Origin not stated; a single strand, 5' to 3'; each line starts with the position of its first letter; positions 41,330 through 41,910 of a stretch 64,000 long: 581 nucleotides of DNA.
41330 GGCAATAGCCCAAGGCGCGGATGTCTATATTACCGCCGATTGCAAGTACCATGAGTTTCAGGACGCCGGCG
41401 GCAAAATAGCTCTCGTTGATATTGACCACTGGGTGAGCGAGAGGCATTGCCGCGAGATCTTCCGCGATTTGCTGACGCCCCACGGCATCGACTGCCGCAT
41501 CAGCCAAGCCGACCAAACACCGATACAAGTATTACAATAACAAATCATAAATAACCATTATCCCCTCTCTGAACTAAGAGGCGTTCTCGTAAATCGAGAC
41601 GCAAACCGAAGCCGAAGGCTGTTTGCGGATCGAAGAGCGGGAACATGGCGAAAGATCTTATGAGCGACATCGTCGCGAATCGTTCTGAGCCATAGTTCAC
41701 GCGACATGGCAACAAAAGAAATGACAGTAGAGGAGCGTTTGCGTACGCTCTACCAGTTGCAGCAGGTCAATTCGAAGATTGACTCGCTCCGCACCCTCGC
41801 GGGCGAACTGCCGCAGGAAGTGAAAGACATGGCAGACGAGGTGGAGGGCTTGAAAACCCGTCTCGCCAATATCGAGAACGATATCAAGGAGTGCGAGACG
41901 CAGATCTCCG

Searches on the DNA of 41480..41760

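Call 58: search_rna_families(source=window, start=41480, end=41760, threshold=evalue, max_evalue=1)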
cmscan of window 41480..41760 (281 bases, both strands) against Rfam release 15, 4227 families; matches with E-value up to 1: 0.
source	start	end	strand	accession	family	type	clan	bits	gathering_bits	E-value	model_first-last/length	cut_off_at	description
